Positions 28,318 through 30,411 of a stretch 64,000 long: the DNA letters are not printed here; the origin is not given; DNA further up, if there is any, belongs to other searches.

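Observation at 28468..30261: Stealth-family sugar-1-phosphotransferase fused to a second GT-like domain in a phage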

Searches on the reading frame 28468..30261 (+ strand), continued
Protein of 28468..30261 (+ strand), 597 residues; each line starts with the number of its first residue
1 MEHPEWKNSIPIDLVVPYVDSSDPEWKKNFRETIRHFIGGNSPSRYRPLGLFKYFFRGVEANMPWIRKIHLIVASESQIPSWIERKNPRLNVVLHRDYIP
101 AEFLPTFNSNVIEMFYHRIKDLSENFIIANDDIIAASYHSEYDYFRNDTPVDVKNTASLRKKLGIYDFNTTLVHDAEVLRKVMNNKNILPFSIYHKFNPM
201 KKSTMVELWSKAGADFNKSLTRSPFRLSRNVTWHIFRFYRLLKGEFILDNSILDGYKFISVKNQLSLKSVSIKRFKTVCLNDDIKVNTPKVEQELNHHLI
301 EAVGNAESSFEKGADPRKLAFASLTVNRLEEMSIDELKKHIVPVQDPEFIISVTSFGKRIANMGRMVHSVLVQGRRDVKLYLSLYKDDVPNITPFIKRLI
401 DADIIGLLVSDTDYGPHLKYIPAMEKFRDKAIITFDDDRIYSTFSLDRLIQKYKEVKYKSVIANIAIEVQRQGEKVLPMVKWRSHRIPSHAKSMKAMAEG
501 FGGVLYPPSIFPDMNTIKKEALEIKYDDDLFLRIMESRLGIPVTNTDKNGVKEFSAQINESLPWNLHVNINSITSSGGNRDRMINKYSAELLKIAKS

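Call 79: list_cluster_members(proteins=[P0001, P0002, P0003, P0121])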
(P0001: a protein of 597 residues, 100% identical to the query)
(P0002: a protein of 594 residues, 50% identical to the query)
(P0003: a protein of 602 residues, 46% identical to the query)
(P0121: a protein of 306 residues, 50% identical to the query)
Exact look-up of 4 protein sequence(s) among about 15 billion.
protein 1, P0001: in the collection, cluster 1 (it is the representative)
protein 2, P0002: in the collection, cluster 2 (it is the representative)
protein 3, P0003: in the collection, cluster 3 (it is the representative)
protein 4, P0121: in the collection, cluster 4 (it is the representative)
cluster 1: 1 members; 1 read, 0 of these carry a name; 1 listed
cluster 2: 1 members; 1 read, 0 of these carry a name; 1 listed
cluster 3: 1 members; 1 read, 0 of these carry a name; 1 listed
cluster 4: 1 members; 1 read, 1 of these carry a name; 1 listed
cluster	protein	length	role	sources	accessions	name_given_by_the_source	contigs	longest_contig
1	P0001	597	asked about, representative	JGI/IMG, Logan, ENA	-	-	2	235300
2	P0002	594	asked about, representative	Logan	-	-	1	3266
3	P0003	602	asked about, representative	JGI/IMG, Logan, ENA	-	-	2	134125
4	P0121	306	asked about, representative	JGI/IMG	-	hypothetical protein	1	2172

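Call 81: predict_structure(alignment_id=A4)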
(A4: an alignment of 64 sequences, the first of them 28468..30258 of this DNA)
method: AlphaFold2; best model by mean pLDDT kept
length: 597 residues; sequences in the alignment: 64
mean_pLDDT: 79.9   pTM: 0.54
mean pLDDT of the five models: 79.9, 78.7, 78.6, 77.4, 76.3
residues with pLDDT >= 90: 279; 70-90: 162; 50-70: 74; < 50: 82
segments of 3 or more residues with pLDDT < 50: 1-5, 158-167, 225-229, 251-272, 274-292, 302-316
pLDDT, mean of each block of 10 residues (from residue 1): 51 92 87 64 69 87 92 94 94 96 85 91 92 79 84 55 44 70 76 68 87 73 54 71 71 31 41 38 37 52 47 48 84 95 94 94 94 93 97 97 97 92 97 96 93 98 97 95 94 96 96 95 90 97 92 76 79 64 93 96
secondary structure, 60 per line:
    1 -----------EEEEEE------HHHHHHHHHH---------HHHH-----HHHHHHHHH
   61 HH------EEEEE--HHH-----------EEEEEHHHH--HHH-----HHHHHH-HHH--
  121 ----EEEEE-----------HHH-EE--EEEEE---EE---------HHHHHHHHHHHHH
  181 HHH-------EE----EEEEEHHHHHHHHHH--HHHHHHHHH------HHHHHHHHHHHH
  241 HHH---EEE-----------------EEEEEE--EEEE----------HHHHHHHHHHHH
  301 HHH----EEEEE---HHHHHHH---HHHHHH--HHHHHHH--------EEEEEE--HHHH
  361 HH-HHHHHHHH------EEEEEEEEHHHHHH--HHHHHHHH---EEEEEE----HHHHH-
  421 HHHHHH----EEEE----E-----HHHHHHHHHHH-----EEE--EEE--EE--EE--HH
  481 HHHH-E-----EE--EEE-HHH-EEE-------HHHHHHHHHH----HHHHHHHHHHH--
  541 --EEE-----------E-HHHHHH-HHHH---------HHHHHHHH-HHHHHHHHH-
elements in order: E12-17 H24-33 H43-46 H52-62 E69-73 E90-94 H95-98 H109-114 E125-129 E149-153 H168-183 E197-201 H202-211 H214-222 H229-243 E247-249 E267-272 E275-278 H289-303 E308-312 H316-322 H326-331 H334-340 E349-354 H357-362 H364-371 E378-385 H386-391 H394-401 E405-410 H415-419 H421-426 E431-434 H445-455 E461-463 E466-468 H479-484 E496-498 E504-506 H514-523 H528-538 E543-545 H559-564 H566-569 H579-586 H588-596

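Call 85: fold_search(model_id=the predicted structure, library=pdb)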
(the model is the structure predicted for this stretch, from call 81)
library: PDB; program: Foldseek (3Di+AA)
matches with E <= 10: 1454; with E <= 0.001: 144
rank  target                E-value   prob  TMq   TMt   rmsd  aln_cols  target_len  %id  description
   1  7sj2_B                1.4e-13  1.00  0.32  0.42  20.3       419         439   20  N-acetylglucosamine-1-phosphotransferase (GNPT) alpha and beta subunits (GNPTAB) catalytic domain, from zebrafish, in  (released 2022-05-25)
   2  7s6n_A                3.0e-13  1.00  0.32  0.44  20.7       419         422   20  N-acetylglucosamine-1-phosphotransferase (GNPT) alpha and beta subunits (GNPTAB) catalytic domain, from zebrafish (released 2022-05-25)
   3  7sj2_A                3.5e-13  1.00  0.32  0.44  20.1       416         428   20  N-acetylglucosamine-1-phosphotransferase (GNPT) alpha and beta subunits (GNPTAB) catalytic domain, from zebrafish, in  (released 2022-05-25)
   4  9bgf_B                5.5e-13  1.00  0.33  0.45  20.3       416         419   19  Structure of human GlcNAc-1-phosphotransferase complexed with the donor substrate UDP-GlcNAc (released 2025-02-26)
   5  7s6n_B                1.9e-11  1.00  0.30  0.40  24.9       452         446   17  N-acetylglucosamine-1-phosphotransferase (GNPT) alpha and beta subunits (GNPTAB) catalytic domain, from zebrafish (released 2022-05-25)
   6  7s05_A                3.4e-11  1.00  0.28  0.38  21.1       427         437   19  Cryo-EM structure of human GlcNAc-1-phosphotransferase A2B2 subcomplex (released 2022-03-30)
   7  9bgg_B                3.9e-11  1.00  0.32  0.45  20.8       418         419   20  Structure of a hyperactive S1S3 truncation of the human GlcNAc-1-phosphotransferase (released 2025-02-26)
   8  8j2n_B                4.1e-11  1.00  0.30  0.64   3.3       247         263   21  Exopolysaccharide phosphotransferase CpsY in Mycobacterium tuberculosis (released 2024-04-17)
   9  9bgf_A                4.8e-11  1.00  0.30  0.40  20.6       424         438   19  Structure of human GlcNAc-1-phosphotransferase complexed with the donor substrate UDP-GlcNAc (released 2025-02-26)
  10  9bgg_A                1.2e-10  1.00  0.32  0.45  21.4       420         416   20  Structure of a hyperactive S1S3 truncation of the human GlcNAc-1-phosphotransferase (released 2025-02-26)
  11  7dxi_A                6.8e-10  1.00  0.30  0.47  26.2       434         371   16  Structure of Drosophila melanogaster GlcNAc-1-phosphotransferase (released 2022-02-02)
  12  7s06_A                1.6e-09  1.00  0.30  0.38  21.9       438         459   18  Cryo-EM structure of human GlcNAc-1-phosphotransferase A2B2 subcomplex (released 2022-03-30)
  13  8j2n_A                2.0e-09  1.00  0.26  0.63   3.6       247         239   21  Exopolysaccharide phosphotransferase CpsY in Mycobacterium tuberculosis (released 2024-04-17)
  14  8viw_A                1.2e-08  1.00  0.30  0.32  19.8       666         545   10  Cryo-EM structure of heparosan synthase 2 from Pasteurella multocida with polysaccharide in the GlcNAc-T active site (released 2024-07-24)
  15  8vh8_B                1.8e-08  1.00  0.28  0.31  20.8       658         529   11  Crystal structure of heparosan synthase 2 from Pasteurella multocida at 2.85 A (released 2024-09-04)
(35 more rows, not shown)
